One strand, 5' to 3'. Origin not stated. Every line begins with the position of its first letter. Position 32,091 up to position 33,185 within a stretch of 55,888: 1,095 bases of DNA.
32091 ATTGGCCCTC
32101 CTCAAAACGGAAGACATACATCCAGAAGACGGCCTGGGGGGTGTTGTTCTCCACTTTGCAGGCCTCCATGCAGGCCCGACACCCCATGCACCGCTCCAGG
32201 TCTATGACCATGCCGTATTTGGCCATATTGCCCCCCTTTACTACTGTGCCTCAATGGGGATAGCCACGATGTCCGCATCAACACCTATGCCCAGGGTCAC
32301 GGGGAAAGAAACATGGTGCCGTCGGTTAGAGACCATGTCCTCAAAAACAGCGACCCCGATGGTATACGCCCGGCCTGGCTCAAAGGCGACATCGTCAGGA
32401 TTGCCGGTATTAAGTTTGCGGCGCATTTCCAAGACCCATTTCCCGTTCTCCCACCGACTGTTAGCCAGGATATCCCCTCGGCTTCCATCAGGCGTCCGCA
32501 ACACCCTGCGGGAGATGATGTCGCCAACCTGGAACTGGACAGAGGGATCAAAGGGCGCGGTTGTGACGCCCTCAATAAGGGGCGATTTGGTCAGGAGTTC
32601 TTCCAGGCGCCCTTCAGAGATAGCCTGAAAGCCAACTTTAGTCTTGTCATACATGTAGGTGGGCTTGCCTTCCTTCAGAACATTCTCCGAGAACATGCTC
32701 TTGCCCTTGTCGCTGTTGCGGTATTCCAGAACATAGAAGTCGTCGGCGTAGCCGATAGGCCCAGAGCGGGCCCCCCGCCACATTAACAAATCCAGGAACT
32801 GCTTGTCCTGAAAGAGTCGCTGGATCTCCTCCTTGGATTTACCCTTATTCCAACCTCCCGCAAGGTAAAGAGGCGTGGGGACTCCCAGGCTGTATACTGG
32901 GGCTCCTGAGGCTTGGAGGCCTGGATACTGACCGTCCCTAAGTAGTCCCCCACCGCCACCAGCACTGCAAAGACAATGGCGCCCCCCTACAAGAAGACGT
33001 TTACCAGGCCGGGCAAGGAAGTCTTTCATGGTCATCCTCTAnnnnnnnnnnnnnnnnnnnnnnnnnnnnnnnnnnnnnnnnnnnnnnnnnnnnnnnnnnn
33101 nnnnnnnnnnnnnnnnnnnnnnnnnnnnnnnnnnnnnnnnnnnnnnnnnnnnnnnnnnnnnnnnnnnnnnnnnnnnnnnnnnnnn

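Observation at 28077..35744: Composite Mo-enzyme operon: Psr-type catalytic, FeS and NrfD subunits with an ethylbenzene-dehydrogenase-gamma-type subunit inserted between alpha and beta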

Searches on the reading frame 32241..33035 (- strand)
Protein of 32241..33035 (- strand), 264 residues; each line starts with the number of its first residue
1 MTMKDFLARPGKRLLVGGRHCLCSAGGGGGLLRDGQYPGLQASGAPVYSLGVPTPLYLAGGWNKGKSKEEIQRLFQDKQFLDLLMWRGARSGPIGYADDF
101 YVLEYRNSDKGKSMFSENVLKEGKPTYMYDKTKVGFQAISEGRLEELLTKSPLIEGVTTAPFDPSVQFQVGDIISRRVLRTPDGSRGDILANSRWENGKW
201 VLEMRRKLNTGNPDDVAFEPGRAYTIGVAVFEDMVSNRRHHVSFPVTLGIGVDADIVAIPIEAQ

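Call 4: search_protein_families(library=pfam, proteins=[window:32241-33035:-], max_evalue=0.01)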
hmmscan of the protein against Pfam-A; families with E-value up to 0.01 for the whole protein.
window:32241-33035:- (264 aa): 1 family
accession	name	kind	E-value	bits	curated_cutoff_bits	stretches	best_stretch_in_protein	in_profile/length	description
PF09459.16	EB_dh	-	2.1e-28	100.4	33.3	1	75-243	107-236/236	Ethylbenzene dehydrogenase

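Call 7: search_solved_structures(query=window:32241-33035:-, max_evalue=1, show_alignments=3)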
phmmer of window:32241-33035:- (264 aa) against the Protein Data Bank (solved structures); distinct sequences matched with E-value up to 1: 2.
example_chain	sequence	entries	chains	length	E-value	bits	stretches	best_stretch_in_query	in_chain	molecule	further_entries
7b04_C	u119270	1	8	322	0.00026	23.8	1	187-233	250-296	Nitrite oxidoreductase subunit C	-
1g6g_A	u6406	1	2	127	0.86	12.2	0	145-236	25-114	PROTEIN KINASE RAD53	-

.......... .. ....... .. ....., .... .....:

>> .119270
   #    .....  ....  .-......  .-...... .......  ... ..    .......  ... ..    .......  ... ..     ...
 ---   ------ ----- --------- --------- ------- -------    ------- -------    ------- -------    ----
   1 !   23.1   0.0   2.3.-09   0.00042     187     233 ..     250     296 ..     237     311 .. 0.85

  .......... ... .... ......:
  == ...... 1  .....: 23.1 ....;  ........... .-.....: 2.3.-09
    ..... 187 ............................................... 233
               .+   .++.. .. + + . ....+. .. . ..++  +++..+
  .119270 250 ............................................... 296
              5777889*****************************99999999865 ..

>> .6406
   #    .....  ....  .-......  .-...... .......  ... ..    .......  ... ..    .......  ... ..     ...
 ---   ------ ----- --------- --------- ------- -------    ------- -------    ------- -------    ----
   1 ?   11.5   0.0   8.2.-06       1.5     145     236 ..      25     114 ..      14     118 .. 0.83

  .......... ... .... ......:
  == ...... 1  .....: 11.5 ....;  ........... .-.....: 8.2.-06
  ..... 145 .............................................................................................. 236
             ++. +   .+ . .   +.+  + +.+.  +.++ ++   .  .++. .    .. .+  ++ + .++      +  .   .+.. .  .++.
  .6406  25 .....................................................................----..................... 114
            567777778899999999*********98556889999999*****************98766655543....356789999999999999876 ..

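Call 9: find_homologous_proteins(query=window:32241-33035:-, max_evalue=0.001)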
Query window:32241-33035:- (264 aa): 253 proteins with E <= 0.001 among 1299 candidates; the best 120 are listed.
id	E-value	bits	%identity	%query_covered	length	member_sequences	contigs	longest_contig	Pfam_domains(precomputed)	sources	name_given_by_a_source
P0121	3.4e-175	599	100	99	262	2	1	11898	PF09459.17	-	-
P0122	2.5e-77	278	57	85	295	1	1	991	PF09459.17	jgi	jgi:hypothetical protein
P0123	2.7e-76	275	56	85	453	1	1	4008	PF09459.17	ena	-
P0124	1.7e-75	272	56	84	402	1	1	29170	PF09459.17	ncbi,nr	ncbi:MAG: hypothetical protein HYX96_08105 [Chloroflexi bacterium]|nr:hypothetical protein [Chlorofl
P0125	2.2e-71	259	54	85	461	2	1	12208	PF09459.17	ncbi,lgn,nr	ncbi:MAG: ethylbenzene dehydrogenase-related protein [Dehalococcoidales bacterium]|nr:ethylbenzene d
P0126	2.4e-70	255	58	78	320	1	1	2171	PF09459.17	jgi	jgi:hypothetical protein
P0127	1.9e-65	239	57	75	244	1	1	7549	PF09459.17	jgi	jgi:hypothetical protein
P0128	6.8e-64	234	54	81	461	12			PF09459.17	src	-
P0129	1.7e-63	233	60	70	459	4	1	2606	PF09459.17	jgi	jgi:hypothetical protein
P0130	3.2e-63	232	52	85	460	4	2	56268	PF09459.17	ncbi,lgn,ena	-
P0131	4.4e-63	231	59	70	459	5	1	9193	PF09459.17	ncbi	-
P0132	1.0e-61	227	53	76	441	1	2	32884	PF09459.17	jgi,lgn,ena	-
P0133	1.1e-61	227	54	77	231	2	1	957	PF09459.17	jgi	jgi:hypothetical protein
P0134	1.5e-61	226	55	73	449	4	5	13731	PF09459.17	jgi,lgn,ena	-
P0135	1.0e-60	224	53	77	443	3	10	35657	PF09459.17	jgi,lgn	jgi:hypothetical protein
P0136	4.7e-60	221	52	76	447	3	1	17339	PF09459.17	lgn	-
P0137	5.6e-60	221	51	77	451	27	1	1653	PF09459.17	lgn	-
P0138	1.6e-59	220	52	77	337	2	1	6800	PF09459.17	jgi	jgi:hypothetical protein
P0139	1.8e-59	219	53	76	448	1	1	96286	PF09459.17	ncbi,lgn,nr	ncbi:MAG TPA: ethylbenzene dehydrogenase-related protein [Candidatus Acidoferrales bacterium]|nr:eth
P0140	5.4e-59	218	51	77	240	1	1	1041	PF09459.17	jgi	jgi:hypothetical protein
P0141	6.2e-59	218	50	77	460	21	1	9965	PF09459.17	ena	-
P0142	1.4e-58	217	51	76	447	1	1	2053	PF09459.17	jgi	jgi:hypothetical protein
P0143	2.3e-58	216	51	83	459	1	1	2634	PF09459.17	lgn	-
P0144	7.1e-58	214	51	76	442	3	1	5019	PF09459.17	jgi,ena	-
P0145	1.6e-57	213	52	76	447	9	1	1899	PF09459.17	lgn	-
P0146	3.3e-57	212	50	77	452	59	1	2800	PF09459.17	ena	-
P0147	4.8e-57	212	48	77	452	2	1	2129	PF09459.17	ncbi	-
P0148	1.1e-56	210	49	77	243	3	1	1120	PF09459.17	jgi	jgi:hypothetical protein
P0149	1.1e-56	210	49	77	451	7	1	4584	PF09459.17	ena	-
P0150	1.4e-56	210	50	77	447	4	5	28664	PF09459.17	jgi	jgi:hypothetical protein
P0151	2.2e-56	209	48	77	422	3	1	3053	PF09459.17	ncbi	-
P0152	3.1e-56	209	48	77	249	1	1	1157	PF09459.17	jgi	-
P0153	8.4e-56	207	46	85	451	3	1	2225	PF09459.17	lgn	-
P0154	1.2e-54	204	48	77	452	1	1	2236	PF09459.17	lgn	-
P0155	2.3e-53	199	47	77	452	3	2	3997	PF09459.17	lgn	-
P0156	7.5e-51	191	47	77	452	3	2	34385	PF09459.17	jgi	jgi:Ethylbenzene dehydrogenase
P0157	1.0e-49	187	50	76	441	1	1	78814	PF09459.17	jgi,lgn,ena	-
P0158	1.1e-49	187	47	77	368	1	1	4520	PF09459.17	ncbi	-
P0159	1.3e-49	187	45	77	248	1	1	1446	PF09459.17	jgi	jgi:hypothetical protein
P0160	2.9e-49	186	45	78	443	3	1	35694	PF09459.17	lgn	-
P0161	1.0e-48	184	48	77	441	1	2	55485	PF09459.17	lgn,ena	-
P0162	1.0e-48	184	47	77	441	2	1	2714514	PF09459.17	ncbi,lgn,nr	ncbi:MAG: ethylbenzene dehydrogenase-related protein [Burkholderiales bacterium]|nr:ethylbenzene deh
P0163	1.2e-48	184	46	76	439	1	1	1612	PF09459.17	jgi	jgi:hypothetical protein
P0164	1.5e-48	184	46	77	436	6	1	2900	PF09459.17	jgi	-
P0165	2.4e-48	183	46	77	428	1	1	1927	PF09459.17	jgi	jgi:hypothetical protein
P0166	4.6e-48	182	48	77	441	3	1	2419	PF09459.17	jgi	jgi:hypothetical protein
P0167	1.8e-47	180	45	77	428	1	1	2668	PF09459.17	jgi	jgi:hypothetical protein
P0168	1.9e-47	180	48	76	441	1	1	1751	PF09459.17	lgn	-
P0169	2.9e-47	179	46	77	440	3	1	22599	PF09459.17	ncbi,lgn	-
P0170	4.1e-47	179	46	77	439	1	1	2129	PF09459.17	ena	-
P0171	4.2e-47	179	46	76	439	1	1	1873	PF09459.17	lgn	-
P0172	5.1e-47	179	45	77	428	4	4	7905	PF09459.17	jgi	jgi:hypothetical protein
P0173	5.4e-47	179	45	85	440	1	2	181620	PF09459.17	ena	-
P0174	6.9e-47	178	47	77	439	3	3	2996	PF09459.17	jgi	jgi:hypothetical protein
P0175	7.1e-47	178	46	77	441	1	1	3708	PF09459.17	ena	-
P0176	7.5e-47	178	47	77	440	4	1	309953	PF09459.17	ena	-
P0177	8.7e-47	178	46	77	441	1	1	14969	PF09459.17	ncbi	-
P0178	8.7e-47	178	46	77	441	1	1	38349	PF09459.17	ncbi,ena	-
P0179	8.7e-47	178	46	77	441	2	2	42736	PF09459.17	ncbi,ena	-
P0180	1.0e-46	178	45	77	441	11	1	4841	PF09459.17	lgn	-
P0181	1.0e-46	178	45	77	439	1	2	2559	PF09459.17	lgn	-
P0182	1.3e-46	177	46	77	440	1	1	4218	PF09459.17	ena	-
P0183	1.6e-46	177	46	77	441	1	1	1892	PF09459.17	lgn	-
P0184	1.6e-46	177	45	77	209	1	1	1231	PF09459.17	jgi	jgi:hypothetical protein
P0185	2.1e-46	177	48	77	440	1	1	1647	PF09459.17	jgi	jgi:hypothetical protein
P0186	2.5e-46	176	42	95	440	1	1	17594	PF09459.17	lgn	-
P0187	2.6e-46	176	47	77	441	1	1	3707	PF09459.17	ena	-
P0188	3.6e-46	176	48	76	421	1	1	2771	PF09459.17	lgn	-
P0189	3.7e-46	176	45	77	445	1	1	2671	PF09459.17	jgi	jgi:hypothetical protein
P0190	5.1e-46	175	45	77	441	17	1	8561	PF09459.17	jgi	jgi:Ethylbenzene dehydrogenase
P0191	5.7e-46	175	46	77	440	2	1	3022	PF09459.17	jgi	-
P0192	6.9e-46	175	43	77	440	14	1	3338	PF09459.17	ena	-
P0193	6.9e-46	175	47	77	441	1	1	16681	PF09459.17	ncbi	-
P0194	7.3e-46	175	44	77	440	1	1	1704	PF09459.17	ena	-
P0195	8.7e-46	175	46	77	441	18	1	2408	PF09459.17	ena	-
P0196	1.4e-45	174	46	77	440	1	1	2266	PF09459.17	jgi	jgi:hypothetical protein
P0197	1.5e-45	174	46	77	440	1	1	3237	PF09459.17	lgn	-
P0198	2.2e-45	173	45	77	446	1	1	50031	PF09459.17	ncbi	-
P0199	2.5e-45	173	44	77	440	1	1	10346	PF09459.17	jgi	jgi:hypothetical protein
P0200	2.9e-45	173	44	77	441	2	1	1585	PF09459.17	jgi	-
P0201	3.2e-45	173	44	77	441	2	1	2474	PF09459.17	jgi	-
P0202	3.3e-45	173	45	77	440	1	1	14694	PF09459.17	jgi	jgi:hypothetical protein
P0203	3.4e-45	173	45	77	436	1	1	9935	PF09459.17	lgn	-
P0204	3.5e-45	173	45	76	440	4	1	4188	PF09459.17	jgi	jgi:hypothetical protein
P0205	5.3e-45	172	43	77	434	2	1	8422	PF09459.17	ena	-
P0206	5.3e-45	172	46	76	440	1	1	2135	PF09459.17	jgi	jgi:hypothetical protein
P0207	5.5e-45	172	43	86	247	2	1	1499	PF09459.17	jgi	jgi:hypothetical protein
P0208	6.2e-45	172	44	76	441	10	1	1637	PF09459.17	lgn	-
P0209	7.5e-45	172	46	76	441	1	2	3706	PF09459.17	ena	-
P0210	7.8e-45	172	46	77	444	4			PF09459.17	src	-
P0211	1.1e-44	171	43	77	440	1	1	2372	PF09459.17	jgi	jgi:hypothetical protein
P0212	1.1e-44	171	46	76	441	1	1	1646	PF09459.17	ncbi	-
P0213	1.3e-44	171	45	76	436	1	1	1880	PF09459.17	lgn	-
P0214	1.3e-44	171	44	76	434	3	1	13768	PF09459.17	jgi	jgi:hypothetical protein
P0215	1.5e-44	171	42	95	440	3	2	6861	PF09459.17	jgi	-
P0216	1.6e-44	170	45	77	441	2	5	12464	PF09459.17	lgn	-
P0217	2.1e-44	170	45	76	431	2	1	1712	PF09459.17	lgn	-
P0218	2.1e-44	170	43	80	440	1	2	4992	PF09459.17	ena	-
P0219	2.4e-44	170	45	77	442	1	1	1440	PF09459.17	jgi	jgi:hypothetical protein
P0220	2.6e-44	170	46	76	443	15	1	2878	PF09459.17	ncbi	-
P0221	2.7e-44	170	44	77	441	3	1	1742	PF09459.17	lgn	-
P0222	2.9e-44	170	46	77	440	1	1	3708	PF09459.17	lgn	-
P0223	3.1e-44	170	45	77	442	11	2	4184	PF09459.17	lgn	-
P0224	4.1e-44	169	46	76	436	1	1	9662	PF09459.17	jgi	jgi:hypothetical protein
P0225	4.8e-44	169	43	76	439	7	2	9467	PF09459.17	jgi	jgi:hypothetical protein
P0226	5.4e-44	169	45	77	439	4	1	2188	PF09459.17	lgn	-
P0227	5.7e-44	169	44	77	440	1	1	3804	PF09459.17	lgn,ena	-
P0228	5.8e-44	169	45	77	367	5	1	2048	PF09459.17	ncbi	ncbi:MAG: ethylbenzene dehydrogenase-related protein, partial [Pseudolabrys sp.]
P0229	6.2e-44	169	47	76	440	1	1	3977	PF09459.17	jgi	jgi:hypothetical protein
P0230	6.3e-44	169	44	77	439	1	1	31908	PF09459.17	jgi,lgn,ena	-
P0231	6.4e-44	169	45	76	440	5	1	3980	PF09459.17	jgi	-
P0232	6.5e-44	168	44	77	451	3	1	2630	PF09459.17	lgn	-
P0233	6.7e-44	168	45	77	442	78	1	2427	PF09459.17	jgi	jgi:ethylbenzene dehydrogenase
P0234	7.4e-44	168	42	76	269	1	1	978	PF09459.17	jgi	jgi:hypothetical protein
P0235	8.5e-44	168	45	77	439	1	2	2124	PF09459.17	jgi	jgi:hypothetical protein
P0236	8.7e-44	168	45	77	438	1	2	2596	PF09459.17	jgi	jgi:hypothetical protein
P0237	9.1e-44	168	45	77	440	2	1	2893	PF09459.17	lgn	-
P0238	9.4e-44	168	44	77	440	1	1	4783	PF09459.17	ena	-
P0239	1.1e-43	168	42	77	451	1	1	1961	PF09459.17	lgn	-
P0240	1.1e-43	168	45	77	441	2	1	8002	PF09459.17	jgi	jgi:hypothetical protein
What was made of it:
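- The 90% cluster of the ORF's 262-aa second-ATG form (P0121) holds two member sequences, and its longest recorded contig is 11,898 nt, not the 55,888-nt window (call 9).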

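Call 15: find_encoding_contigs(protein=P0162, flank=9000, max_places=2)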
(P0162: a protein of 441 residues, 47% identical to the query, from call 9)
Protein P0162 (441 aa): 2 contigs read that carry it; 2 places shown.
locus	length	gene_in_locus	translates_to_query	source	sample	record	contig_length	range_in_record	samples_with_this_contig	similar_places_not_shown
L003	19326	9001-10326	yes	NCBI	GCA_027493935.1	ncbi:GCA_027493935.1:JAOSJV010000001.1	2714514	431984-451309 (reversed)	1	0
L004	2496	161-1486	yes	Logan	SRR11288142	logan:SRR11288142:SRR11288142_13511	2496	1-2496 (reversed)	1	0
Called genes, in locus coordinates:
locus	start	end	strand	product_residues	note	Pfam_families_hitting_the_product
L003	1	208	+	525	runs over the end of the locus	PF22848:ASD1_dom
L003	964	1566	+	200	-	PF00534:Glycos_transf_1, PF13692:Glyco_trans_1_4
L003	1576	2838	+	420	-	PF13439:Glyco_transf_4, PF13579:Glyco_trans_4_4, PF00534:Glycos_transf_1, PF13692:Glyco_trans_1_4, PF13524:Glyco_trans_1_2 (weak)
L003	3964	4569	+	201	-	PF01583:APS_kinase, PF13671:AAA_33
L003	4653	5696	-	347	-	PF09314:DUF1972, PF00534:Glycos_transf_1 (weak), PF13692:Glyco_trans_1_4 (weak)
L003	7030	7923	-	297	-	PF07589:PEP_exosort_dom (weak)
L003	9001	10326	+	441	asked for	PF09459:EB_dh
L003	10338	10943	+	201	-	PF03264:Cytochrom_NNT, PF14522:Cytochrome_C7 (faint), PF14537:Cytochrom_c3_2 (faint), PF22113:Mtrc-MtrF_II-IV_dom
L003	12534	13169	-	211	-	PF07589:PEP_exosort_dom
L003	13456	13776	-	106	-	-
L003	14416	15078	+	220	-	PF01464:SLT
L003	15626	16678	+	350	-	PF00106:adh_short, PF01073:3Beta_HSD, PF01370:Epimerase, PF02719:Polysacc_synt_2, PF04321:RmlD_sub_bind, PF05368:NmrA (weak), PF08659:KR (weak), PF16363:GDP_Man_Dehyd, +1 more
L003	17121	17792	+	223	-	PF07589:PEP_exosort_dom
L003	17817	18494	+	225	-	PF04862:DUF642, PF07589:PEP_exosort_dom (weak)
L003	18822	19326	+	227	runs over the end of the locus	PF04862:DUF642, PF07589:PEP_exosort_dom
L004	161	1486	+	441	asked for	PF09459:EB_dh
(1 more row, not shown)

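Call 16: find_encoding_contigs(protein=P0124, flank=9000, max_places=2)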
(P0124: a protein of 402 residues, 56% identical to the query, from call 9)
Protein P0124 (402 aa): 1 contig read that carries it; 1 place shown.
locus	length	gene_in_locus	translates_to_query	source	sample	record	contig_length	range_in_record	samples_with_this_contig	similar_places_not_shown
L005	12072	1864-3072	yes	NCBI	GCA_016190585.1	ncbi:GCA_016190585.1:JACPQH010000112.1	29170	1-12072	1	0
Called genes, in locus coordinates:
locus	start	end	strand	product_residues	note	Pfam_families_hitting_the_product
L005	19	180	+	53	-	-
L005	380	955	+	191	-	PF14066:DUF4256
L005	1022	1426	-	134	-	-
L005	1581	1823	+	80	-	-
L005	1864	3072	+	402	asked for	PF09459:EB_dh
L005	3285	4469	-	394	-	PF03480:DctP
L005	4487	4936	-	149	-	-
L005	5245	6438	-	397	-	PF02515:CoA_transf_3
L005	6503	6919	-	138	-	PF01575:MaoC_dehydratas, PF13452:FAS1_DH_region (weak)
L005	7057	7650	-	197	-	-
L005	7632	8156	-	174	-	-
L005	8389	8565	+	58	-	-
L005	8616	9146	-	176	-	-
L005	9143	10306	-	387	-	-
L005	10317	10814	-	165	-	PF13240:Zn_Ribbon_1 (weak)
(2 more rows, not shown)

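Call 17: find_encoding_contigs(protein=P0139, flank=9000, max_places=2)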
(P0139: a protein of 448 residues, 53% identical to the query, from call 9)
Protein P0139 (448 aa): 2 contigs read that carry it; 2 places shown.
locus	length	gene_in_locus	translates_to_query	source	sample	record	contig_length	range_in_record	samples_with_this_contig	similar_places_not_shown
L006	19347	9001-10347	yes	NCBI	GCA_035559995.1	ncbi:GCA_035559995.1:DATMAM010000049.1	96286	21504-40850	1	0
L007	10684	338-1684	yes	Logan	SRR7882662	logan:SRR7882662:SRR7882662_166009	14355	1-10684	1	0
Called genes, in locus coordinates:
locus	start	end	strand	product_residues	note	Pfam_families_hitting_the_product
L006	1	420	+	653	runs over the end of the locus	PF01855:POR_N, PF17147:PFOR_II, PF01558:POR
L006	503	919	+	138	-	PF00571:CBS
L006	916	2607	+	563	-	PF00037:Fer4 (weak), PF12797:Fer4_2 (faint), PF12837:Fer4_6 (faint), PF13183:Fer4_8 (faint), PF13237:Fer4_10 (faint), PF12838:Fer4_7 (weak), PF13187:Fer4_9 (weak), PF02775:TPP_enzyme_C, +1 more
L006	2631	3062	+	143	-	PF00582:Usp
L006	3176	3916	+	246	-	PF13715:CarbopepD_reg_2 (weak), PF13620:CarboxypepD_reg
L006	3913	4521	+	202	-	PF13620:CarboxypepD_reg (weak)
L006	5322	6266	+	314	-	PF14522:Cytochrome_C7 (faint), PF14537:Cytochrom_c3_2 (faint), PF22113:Mtrc-MtrF_II-IV_dom (faint), PF22678:Cytochrom_c_NrfB-like (weak), PF09699:Paired_CXXCH_1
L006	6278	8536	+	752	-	PF11854:MtrB_PioB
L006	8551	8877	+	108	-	PF00034:Cytochrom_C, PF13442:Cytochrome_CBB3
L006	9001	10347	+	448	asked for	PF09459:EB_dh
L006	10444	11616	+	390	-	PF00034:Cytochrom_C, PF13442:Cytochrome_CBB3 (weak), PF00034:Cytochrom_C, PF13442:Cytochrome_CBB3 (weak)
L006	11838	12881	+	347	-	PF09699:Paired_CXXCH_1 (faint), PF14522:Cytochrome_C7 (faint), PF02085:Cytochrom_CIII (faint), PF14537:Cytochrom_c3_2 (faint)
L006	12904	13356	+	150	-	PF25471:TM_PetC, PF00355:Rieske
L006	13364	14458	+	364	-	PF00033:Cytochrome_B, PF13631:Cytochrom_B_N_2, PF00032:Cytochrom_B_C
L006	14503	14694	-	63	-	-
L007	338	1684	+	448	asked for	PF09459:EB_dh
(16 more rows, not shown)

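Call 18: find_encoding_contigs(protein=P0127, flank=8000, max_places=2)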
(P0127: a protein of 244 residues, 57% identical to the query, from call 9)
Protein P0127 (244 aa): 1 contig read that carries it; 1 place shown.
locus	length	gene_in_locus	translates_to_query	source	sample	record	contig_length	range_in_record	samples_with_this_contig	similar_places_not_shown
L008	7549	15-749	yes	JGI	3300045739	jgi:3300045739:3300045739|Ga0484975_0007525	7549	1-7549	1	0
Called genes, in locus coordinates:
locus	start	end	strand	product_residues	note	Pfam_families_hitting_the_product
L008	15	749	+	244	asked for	PF09459:EB_dh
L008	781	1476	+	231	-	PF12838:Fer4_7 (faint), PF13187:Fer4_9 (faint), PF13237:Fer4_10 (weak), PF13247:Fer4_11, PF00037:Fer4 (weak), PF12797:Fer4_2 (weak), PF12837:Fer4_6 (weak), PF13247:Fer4_11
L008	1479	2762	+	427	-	PF03916:NrfD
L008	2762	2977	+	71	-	-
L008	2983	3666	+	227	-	PF02613:Nitrate_red_del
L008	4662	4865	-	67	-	-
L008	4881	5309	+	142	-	PF00037:Fer4, PF12797:Fer4_2 (faint), PF12837:Fer4_6 (weak), PF13183:Fer4_8 (faint), PF13237:Fer4_10 (weak), PF14697:Fer4_21, PF12838:Fer4_7, PF13187:Fer4_9, +1 more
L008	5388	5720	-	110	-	PF26390:MamS_MamX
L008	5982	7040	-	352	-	PF10851:DUF2652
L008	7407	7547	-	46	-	?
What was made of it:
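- L008 encodes a partial EB_dh-like gene, beta, NrfD, a small protein and TorD-like (call 18).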

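Call 19: find_encoding_contigs(protein=P0138, flank=8000, max_places=2)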
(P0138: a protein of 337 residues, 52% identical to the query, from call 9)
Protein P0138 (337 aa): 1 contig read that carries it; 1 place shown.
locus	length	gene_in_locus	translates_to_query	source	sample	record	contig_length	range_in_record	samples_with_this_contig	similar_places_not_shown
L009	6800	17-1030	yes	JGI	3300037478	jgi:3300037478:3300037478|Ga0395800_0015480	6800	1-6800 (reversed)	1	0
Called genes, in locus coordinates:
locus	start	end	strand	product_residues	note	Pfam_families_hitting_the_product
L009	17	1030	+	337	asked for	PF09459:EB_dh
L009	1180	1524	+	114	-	PF00196:GerE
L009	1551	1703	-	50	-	-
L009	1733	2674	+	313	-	PF14522:Cytochrome_C7 (faint), PF14537:Cytochrom_c3_2 (faint), PF22113:Mtrc-MtrF_II-IV_dom (faint), PF22678:Cytochrom_c_NrfB-like, PF09699:Paired_CXXCH_1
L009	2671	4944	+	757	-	PF11854:MtrB_PioB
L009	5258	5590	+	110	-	PF13442:Cytochrome_CBB3, PF00034:Cytochrom_C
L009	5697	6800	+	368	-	?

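Call 20: search_protein_families(library=ncbifam, proteins=[window:32241-33035:-], max_evalue=0.001)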
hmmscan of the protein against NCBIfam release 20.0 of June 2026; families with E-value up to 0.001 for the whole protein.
window:32241-33035:- (264 aa): 0 families

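Call 22: find_related_loci(query=window:32241-33035:-, collection=metagenome_contigs, flank=8000)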
Query window:32241-33035:- (264 aa) in metagenome_contigs; peptide patterns used: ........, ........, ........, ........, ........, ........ (x = any residue, [..] = any of these).
113 stretches matched a pattern, but none encodes a relative of the query by tblastn (E <= 1e-3).
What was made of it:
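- Tried and rejected: It found nothing (call 22).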
